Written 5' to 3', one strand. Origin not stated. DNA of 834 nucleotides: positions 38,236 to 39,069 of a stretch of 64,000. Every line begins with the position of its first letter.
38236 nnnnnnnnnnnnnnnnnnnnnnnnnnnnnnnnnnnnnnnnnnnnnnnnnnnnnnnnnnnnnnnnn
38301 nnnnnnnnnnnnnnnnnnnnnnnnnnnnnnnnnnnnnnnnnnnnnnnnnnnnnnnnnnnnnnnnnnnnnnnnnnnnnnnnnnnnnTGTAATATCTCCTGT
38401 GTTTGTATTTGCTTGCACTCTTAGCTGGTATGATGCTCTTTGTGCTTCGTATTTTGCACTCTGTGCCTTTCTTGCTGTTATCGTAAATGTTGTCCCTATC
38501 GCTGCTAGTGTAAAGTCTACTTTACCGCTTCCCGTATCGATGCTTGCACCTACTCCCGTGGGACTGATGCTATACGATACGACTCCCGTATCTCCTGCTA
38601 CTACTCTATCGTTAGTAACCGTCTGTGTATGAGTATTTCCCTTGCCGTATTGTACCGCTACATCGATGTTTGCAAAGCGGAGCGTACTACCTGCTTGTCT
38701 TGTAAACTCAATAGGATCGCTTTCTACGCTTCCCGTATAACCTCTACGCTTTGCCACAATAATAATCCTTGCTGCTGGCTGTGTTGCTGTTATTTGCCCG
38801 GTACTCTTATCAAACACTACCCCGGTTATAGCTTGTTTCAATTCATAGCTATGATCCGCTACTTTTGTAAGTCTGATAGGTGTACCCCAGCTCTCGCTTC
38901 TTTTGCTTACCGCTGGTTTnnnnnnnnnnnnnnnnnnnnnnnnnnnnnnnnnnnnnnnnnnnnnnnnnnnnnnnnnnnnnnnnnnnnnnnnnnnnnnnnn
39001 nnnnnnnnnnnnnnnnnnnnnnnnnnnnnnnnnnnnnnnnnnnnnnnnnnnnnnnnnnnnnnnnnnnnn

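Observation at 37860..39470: Expressed paralogue D contains three almost identical 534-bp in-frame tandem repeats, so the protein can change length by whole Ig-like modules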

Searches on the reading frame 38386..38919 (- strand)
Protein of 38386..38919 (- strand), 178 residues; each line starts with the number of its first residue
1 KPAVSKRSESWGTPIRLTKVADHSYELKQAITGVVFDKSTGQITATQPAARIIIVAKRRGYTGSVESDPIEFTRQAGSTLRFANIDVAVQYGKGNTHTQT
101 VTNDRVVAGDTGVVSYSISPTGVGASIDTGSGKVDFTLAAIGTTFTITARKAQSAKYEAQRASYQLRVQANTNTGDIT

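Call 35: search_protein_representatives(protein=window:38386-38919:-)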
Query: 178 residues. Proteins with E-value up to 0.001 (for the whole library): 42; up to 1e-10: 33; up to 1e-30: 17. The best 42 are listed.
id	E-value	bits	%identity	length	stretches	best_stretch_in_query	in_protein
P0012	3.3e-244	816.7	80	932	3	1-178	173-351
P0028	1.8e-187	632.4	69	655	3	1-178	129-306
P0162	2.4e-69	248.6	64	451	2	1-169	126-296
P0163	3.2e-65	235.2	48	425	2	2-169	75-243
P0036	3.7e-65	235.0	47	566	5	4-166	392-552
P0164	8.1e-61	220.9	53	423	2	1-172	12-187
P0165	5.8e-58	211.6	65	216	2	62-178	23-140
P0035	6.4e-58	211.5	44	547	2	6-174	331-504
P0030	5.8e-53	195.3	43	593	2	2-173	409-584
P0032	2.8e-52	193.1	42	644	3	2-177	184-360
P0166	1.7e-51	190.6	43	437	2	1-169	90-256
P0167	7.4e-48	178.8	44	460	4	7-167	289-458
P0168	3.5e-45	170.1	41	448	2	1-169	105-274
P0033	8.0e-39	149.4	40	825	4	13-167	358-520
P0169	5.1e-35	137.0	44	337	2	1-166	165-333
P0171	6.7e-32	126.9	35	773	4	9-172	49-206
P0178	9.2e-21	90.7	36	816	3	7-169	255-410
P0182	1.5e-16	77.1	40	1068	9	100-174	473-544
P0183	7.5e-15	71.5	36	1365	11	24-159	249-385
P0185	2.6e-14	69.8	36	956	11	108-170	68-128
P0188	4.1e-09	52.9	42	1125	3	100-173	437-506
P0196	5.1e-04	36.3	39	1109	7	109-174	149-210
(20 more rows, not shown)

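Call 36: search_protein_families(library=pfam, proteins=[P0182, P0183, P0185, P0188, P0196, P0171, P0178], max_evalue=0.01)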
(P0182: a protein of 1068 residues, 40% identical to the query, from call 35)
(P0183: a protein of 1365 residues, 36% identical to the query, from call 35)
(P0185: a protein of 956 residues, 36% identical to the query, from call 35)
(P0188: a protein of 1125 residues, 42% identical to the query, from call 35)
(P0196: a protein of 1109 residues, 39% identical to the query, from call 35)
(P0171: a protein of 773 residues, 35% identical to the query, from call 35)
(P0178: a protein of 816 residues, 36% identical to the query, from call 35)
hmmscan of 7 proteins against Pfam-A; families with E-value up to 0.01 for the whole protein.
P0182 (1068 aa): 6 families
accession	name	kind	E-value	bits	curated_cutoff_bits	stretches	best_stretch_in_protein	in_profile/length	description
PF02368.24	Big_2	-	2.8e-42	143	22.8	8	649-693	23-66/79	Bacterial Ig-like domain (group 2)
PF03160.20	Calx-beta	-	9.8e-15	55.1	27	1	171-256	14-100/119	Calx-beta domain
PF25354.1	Ig_NUP210_16th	-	2.4e-08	33.7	27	0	388-431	19-60/72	NUP210-like, Ig-like domain 16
PF06865.17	Ppnp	-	0.00029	21.6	25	0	576-629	35-86/92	Pyrimidine/purine nucleoside phosphorylase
PF22963.3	Ig_NUP210_3rd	-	0.0015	19.2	27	0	666-693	55-82/105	NUP210 Ig-like domain 3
PF09865.15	DUF2092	-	0.0092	15.8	21.2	0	490-558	46-113/212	Predicted periplasmic protein (DUF2092)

P0183 (1365 aa): 7 families
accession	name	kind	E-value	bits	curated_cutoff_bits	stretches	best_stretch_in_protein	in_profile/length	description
PF18957.6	RibLong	-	1.8e-19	70.7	27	0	313-377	7-76/93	Long Rib domain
PF25374.1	Cadherin_FAT4_N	-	2e-07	31.7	35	0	245-272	25-52/85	FAT4-like, N-terminal cadherin-like domain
PF07705.17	CARDB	-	2.6e-07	31.2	22.7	1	1132-1224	2-81/101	CARDB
PF21308.3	C3_CUB2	-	0.00079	19.5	26.7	0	94-113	36-53/62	Complement component 3, CUB domain, second segment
PF02036.22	SCP2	-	0.0037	18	21.3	0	51-102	11-60/101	SCP-2 sterol transfer family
PF03545.18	YopE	-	0.0076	16.8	25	0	94-126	3-35/70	Yersinia virulence determinant (YopE)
PF13584.12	BatD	-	0.0096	17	24.1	1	1140-1183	2-46/92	BatD DUF11 like domain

P0185 (956 aa): 5 families
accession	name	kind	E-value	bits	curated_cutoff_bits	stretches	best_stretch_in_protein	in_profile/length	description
PF02368.24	Big_2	-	1e-37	128.3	22.8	6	856-907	14-68/79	Bacterial Ig-like domain (group 2)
PF21461.3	HL_N-beta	-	1e-06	28.8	27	0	603-640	12-48/57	Hyaluronate lyase, N-terminal beta-sheet domain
PF16640.11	Big_3_5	-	4e-05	24.5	35.5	0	514-568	38-88/88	Bacterial Ig-like domain (group 3)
PF05899.18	Cupin_3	-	0.00089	19.3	23.5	0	711-752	32-72/74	EutQ-like cupin domain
PF00216.26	Bac_DNA_binding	-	0.0055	17.4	22.4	0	884-908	33-57/90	Bacterial DNA-binding protein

P0188 (1125 aa): 2 families
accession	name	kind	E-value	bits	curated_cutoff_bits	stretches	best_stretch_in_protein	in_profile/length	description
PF02368.24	Big_2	-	7.1e-08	32.7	22.8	2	444-488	29-72/79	Bacterial Ig-like domain (group 2)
PF03217.20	SlpA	-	0.0038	17.8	23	0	858-874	36-52/63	Surface layer protein A domain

P0196 (1109 aa): 1 family
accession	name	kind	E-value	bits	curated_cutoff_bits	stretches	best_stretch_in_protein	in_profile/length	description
PF02368.24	Big_2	-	3.5e-34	117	22.8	7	475-538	9-71/79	Bacterial Ig-like domain (group 2)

P0171 (773 aa): 3 families
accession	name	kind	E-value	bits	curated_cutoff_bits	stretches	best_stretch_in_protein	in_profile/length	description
PF03382.20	DUF285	-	6.7e-32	110.2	25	1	654-765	6-115/120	Mycoplasma protein of unknown function, DUF285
PF02368.24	Big_2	-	1.5e-18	66.9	22.8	3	479-541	13-74/79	Bacterial Ig-like domain (group 2)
PF05132.19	RNA_pol_Rpc4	-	0.00044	20.9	26.5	0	419-498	67-135/143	RNA polymerase III RPC4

P0178 (816 aa): 3 families
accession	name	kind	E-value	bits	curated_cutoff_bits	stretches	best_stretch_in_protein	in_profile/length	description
PF13306.12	LRR_5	-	3.3e-43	147.1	27.7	2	632-736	15-121/127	BspA type Leucine rich repeat region (6 copies)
PF02368.24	Big_2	-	9.2e-14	51.6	22.8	3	343-397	19-73/79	Bacterial Ig-like domain (group 2)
PF05725.18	FNIP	-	0.0095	16.5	21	0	671-708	2-39/44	FNIP Repeat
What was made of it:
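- On Rib / alpha-C family (identical-repeat streptococcal proteins): One distant relative of domain A (P0183) has a RibLong match elsewhere in the protein (call 36).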

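Call 44: predict_structure(alignment_id=A1)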
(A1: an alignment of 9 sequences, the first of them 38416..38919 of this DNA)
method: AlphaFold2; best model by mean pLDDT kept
length: 168 residues; sequences in the alignment: 9
mean_pLDDT: 92.6   pTM: 0.74
mean pLDDT of the five models: 92.6, 87.1, 86.9, 84.9, 69.1
residues with pLDDT >= 90: 131; 70-90: 37; 50-70: 0; < 50: 0
segments of 3 or more residues with pLDDT < 50: none
pLDDT, mean of each block of 10 residues (from residue 1): 90 93 93 93 95 92 92 92 94 90 84 93 94 96 97 92 97
secondary structure, 60 per line:
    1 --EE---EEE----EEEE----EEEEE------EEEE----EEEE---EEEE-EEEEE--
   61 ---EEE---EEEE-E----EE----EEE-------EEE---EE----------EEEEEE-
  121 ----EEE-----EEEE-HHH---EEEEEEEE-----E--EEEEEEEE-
elements in order: E8-10 E15-18 E23-27 E34-37 E42-45 E49-52 E54-58 E64-66 E70-73 E86-88 E96-98 E114-119 E125-127 E133-136 E144-151 E160-167

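Call 47: fold_search(model_id=the predicted structure, library=pdb)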
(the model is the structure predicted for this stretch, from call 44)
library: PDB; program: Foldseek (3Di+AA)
matches with E <= 10: 1021; with E <= 0.001: 142
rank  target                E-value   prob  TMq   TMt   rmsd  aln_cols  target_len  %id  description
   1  7n4p                  9.1e-07  1.00  0.41  0.35  10.6       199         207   14  Crystal Structure of Lizard Cadherin-23 EC1-2 (released 2022-06-15)
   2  4xxw_C                1.3e-06  1.00  0.41  0.35  10.4       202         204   12  Crystal structure of mouse Cadherin-23 EC1-2 and Protocadherin-15 EC1-2 splice variant (released 2016-05-04)
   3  7sz8_A                1.4e-06  1.00  0.42  0.20   9.9       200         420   15  Crystal structure of human CELSR1 EC4-7 (released 2022-12-14)
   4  6bxz_A                1.4e-06  1.00  0.40  0.25  10.4       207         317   11  Crystal Structure of Pig Protocadherin-15 EC10-MAD12 (released 2018-11-28)
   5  3mvs                  1.5e-06  1.00  0.42  0.35  10.5       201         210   13  Structure of the N-terminus of Cadherin 23 (released 2010-06-09)
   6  7scm_A                1.5e-06  1.00  0.41  0.35  10.7       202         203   13  Crystal Structure of Ancestral Amniote Cadherin-23 EC1-2 (released 2022-10-05)
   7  2a4e                  1.7e-06  1.00  0.43  0.36  10.3       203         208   14  Crystal structure of mouse cadherin-11 EC1-2 (released 2006-04-25)
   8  2wd0_A                1.9e-06  1.00  0.41  0.35  10.6       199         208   12  CRYSTAL STRUCTURE OF NONSYNDROMIC DEAFNESS (DFNB12) ASSOCIATED MUTANT D124G OF MOUSE CADHERIN-23 EC1-2 (released 2010-04-21)
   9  7sb6_A                2.0e-06  1.00  0.40  0.35  10.5       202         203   13  Crystal Structure of Ancestral Mammalian Cadherin-23 EC1-2 (released 2022-10-05)
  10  3q2v_A                2.5e-06  1.00  0.43  0.15  10.9       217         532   12  Crystal structure of mouse E-cadherin ectodomain (released 2011-04-06)
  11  8e51_B                2.5e-06  1.00  0.42  0.36  10.2       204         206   14  Crystal Structure of Iridescent Shark Catfish Cadherin-23 EC1-2 and Protocadherin-15 EC1-2 (released 2023-03-22)
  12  4aqe_A                2.5e-06  1.00  0.40  0.34  11.1       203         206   13  CRYSTAL STRUCTURE OF DEAFNESS ASSOCIATED MUTANT MOUSE CADHERIN-23 EC1- 2S70P AND PROTOCADHERIN-15 EC1-2 FORM I (released 2012-11-07)
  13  5t4n_B                2.6e-06  1.00  0.40  0.23  11.3       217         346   16  Crystal Structure of Human Protocadherin-15 EC3-5 D414A Variant (released 2017-02-22)
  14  5tfl_A                2.7e-06  1.00  0.39  0.34  10.5       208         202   14  Crystal Structure of Mouse Cadherin-23 EC7+8 (released 2017-12-27)
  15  2wcp                  2.9e-06  1.00  0.42  0.36  10.9       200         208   11  CRYSTAL STRUCTURE OF MOUSE CADHERIN-23 EC1-2 (released 2010-04-21)
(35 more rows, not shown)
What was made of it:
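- Two-domain all-beta fold: pLDDT 92.6, with Foldseek top hits to cadherin EC1-2 pairs and intimin D0-D1 at E~1e-6 (calls 44, 47).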

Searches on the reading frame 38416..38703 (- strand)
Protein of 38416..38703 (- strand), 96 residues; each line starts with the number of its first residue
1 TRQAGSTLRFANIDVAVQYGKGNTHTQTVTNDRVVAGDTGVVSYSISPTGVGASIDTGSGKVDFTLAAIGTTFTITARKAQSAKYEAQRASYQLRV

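Call 40: search_solved_structures(query=A2, max_evalue=10)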
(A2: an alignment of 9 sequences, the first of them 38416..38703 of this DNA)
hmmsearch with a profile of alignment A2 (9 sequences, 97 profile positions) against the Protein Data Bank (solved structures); distinct sequences matched with E-value up to 10: 16.
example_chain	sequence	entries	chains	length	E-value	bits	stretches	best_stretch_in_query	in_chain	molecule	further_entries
5tfm_A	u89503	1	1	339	0.012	19.1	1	37-68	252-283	Cadherin-23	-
5tfl_A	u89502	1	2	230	0.028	17.9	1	37-67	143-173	Cadherin-23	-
8s83_A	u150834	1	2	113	0.044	17.3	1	12-70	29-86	S-layer protein sap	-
6y9l_B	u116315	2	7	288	0.28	14.7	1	34-81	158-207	Glycoprotein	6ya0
6y9m_A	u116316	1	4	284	0.28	14.7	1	34-81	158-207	Glycoprotein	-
7n4p_A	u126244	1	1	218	0.29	14.6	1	36-70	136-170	Cadherin 23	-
6ya2_A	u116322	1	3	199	0.48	13.9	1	33-81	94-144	Glycoprotein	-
6xzu_A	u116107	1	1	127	0.51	13.9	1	32-72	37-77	nanobody hC3Nb1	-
7t3s_A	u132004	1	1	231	0.58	13.7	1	37-67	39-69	Cadherin-23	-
9r19_G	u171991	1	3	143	0.67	13.5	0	21-72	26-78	VHH B07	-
5w4t_C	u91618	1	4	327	0.71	13.4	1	37-82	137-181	Cadherin 23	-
9db3_A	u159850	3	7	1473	0.78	13.3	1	19-56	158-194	FCoV-23 S long with Do in swung-out conformation | FCoV-23 S long domain 0 in swung-out conformation (local refinement) | Spike glycoprotein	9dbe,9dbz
9db1_A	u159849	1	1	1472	0.78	13.3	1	19-56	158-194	Spike glycoprotein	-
8pij_B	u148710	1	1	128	0.82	13.2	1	52-87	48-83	C24 nanobody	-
6dm3_A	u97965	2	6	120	0.84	13.2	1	18-79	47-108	RavO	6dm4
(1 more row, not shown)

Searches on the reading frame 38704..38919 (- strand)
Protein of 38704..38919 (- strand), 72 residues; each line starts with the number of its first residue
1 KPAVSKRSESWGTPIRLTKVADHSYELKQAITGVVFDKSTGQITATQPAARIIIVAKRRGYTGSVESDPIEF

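Call 41: search_solved_structures(query=A3, max_evalue=10)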
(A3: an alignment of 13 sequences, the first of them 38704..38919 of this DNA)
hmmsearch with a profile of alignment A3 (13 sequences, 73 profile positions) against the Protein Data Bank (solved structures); distinct sequences matched with E-value up to 10: 5.
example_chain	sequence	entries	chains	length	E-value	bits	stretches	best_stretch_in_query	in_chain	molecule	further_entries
6g6o_A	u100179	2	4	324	3.6e-05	26.6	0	15-64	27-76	Ika8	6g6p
7fh0_A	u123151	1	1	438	0.012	18.6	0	17-41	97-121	Spike protein S1,Spike protein S1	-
6g6q_A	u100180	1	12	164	0.014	18.3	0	15-64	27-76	Ika4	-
3igy_B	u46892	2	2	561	0.12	15.3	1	20-66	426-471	Cofactor-independent phosphoglycerate mutase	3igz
3ehg_A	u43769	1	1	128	0.92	12.5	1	7-65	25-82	Sensor kinase (YocF protein)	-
